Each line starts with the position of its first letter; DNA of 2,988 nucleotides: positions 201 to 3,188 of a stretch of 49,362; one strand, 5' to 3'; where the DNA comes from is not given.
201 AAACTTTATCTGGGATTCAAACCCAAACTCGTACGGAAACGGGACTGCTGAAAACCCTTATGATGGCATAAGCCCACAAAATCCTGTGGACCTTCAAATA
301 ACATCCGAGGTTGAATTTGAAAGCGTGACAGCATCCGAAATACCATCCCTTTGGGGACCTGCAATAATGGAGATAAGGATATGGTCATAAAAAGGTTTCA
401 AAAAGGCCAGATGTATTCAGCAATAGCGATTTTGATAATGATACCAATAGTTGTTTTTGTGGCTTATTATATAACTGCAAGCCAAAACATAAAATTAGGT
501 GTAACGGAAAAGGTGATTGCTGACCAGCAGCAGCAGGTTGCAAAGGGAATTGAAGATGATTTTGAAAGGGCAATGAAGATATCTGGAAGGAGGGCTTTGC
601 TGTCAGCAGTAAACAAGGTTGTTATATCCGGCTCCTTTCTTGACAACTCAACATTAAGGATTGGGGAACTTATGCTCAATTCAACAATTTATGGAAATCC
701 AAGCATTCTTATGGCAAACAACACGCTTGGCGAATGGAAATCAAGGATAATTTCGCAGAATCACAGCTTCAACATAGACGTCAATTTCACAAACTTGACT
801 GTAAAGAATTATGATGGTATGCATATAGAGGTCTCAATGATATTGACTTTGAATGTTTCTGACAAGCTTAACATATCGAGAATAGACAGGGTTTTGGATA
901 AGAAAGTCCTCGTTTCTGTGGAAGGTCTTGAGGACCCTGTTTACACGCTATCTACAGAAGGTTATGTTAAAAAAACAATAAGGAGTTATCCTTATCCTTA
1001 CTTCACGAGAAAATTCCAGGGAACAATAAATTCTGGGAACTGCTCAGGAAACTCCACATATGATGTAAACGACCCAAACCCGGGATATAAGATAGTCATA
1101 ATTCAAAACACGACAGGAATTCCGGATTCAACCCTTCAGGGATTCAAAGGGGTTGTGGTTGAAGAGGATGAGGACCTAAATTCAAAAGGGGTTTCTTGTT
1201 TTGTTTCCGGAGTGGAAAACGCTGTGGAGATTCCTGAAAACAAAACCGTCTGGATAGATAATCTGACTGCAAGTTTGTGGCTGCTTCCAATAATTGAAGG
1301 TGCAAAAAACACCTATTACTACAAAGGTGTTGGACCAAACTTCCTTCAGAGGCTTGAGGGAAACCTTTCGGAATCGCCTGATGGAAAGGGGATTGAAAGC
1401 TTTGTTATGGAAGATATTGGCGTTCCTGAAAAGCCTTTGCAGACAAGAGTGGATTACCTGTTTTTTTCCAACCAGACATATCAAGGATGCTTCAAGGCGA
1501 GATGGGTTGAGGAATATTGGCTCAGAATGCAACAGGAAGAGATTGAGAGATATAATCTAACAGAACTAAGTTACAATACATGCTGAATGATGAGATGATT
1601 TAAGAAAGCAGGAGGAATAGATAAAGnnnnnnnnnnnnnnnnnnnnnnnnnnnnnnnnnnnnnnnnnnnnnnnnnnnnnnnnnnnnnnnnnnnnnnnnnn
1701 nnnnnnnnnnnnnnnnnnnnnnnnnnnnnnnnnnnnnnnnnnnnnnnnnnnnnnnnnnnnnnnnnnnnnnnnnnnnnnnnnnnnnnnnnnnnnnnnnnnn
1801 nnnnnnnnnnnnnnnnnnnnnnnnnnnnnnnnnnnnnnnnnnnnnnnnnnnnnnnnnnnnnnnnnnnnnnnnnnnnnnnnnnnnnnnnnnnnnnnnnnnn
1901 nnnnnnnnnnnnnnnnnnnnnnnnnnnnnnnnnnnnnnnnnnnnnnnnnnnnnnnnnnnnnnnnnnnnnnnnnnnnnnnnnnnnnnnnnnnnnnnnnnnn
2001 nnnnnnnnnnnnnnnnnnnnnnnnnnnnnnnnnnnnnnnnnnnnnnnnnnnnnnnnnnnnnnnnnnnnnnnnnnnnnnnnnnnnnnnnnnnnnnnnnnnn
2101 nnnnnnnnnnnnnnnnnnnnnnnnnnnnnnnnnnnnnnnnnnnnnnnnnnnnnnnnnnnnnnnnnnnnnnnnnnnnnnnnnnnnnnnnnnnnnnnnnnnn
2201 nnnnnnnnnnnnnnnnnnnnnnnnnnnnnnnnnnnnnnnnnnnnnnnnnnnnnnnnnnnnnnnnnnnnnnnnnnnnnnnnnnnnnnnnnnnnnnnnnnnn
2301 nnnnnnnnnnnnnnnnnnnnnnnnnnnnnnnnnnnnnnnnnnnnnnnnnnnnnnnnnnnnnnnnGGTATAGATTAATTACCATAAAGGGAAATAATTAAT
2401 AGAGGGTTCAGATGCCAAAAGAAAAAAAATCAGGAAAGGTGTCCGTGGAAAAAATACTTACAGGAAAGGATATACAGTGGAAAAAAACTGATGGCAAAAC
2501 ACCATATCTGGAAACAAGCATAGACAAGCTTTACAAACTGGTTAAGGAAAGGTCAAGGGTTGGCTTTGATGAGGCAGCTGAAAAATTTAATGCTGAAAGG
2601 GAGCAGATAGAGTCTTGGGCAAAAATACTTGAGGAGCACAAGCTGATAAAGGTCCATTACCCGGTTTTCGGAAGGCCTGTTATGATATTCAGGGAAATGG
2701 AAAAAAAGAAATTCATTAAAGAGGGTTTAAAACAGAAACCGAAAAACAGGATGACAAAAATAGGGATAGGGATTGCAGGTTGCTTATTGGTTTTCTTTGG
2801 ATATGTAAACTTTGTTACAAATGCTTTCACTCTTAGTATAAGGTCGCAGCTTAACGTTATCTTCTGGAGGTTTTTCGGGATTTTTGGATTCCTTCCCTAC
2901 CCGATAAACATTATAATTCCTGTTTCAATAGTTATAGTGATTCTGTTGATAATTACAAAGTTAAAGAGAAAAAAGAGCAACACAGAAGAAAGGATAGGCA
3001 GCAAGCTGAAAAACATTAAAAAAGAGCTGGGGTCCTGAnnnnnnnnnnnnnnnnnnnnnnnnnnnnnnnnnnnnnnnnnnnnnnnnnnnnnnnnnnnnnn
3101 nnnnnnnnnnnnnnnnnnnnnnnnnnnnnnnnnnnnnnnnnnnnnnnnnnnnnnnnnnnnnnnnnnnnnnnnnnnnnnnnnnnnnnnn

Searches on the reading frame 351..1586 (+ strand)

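Call 99: search_protein_families(library=pfam, proteins=[window:351-1586:+], max_evalue=0.00001)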
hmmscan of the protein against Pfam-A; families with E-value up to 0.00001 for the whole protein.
window:351-1586:+ (411 aa): 0 families

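Call 108: search_protein_families(library=pfam, proteins=[window:351-1586:+], max_evalue=0.1)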
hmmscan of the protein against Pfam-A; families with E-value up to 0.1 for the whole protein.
window:351-1586:+ (411 aa): 1 family
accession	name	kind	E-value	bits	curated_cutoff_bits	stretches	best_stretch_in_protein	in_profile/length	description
PF21578.3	117-like_vir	-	0.038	14.6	27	0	132-186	27-77/101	Virus, 117-like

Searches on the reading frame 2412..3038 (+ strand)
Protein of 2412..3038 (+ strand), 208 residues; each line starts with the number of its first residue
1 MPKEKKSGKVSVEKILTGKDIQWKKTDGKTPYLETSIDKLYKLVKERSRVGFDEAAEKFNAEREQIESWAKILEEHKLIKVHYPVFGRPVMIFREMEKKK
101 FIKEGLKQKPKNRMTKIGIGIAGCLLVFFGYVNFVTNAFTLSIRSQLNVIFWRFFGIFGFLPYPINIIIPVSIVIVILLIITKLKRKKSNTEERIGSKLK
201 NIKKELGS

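Call 99: search_protein_families(library=pfam, proteins=[window:2412-3038:+], max_evalue=0.00001)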
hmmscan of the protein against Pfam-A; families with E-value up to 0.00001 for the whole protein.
window:2412-3038:+ (208 aa): 0 families

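Call 108: search_protein_families(library=pfam, proteins=[window:2412-3038:+], max_evalue=0.1)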
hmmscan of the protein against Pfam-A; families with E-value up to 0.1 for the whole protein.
window:2412-3038:+ (208 aa): 1 family
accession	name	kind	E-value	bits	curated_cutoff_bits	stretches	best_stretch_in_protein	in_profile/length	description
PF13518.12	HTH_28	-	0.077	13.5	25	0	53-78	16-41/52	Helix-turn-helix domain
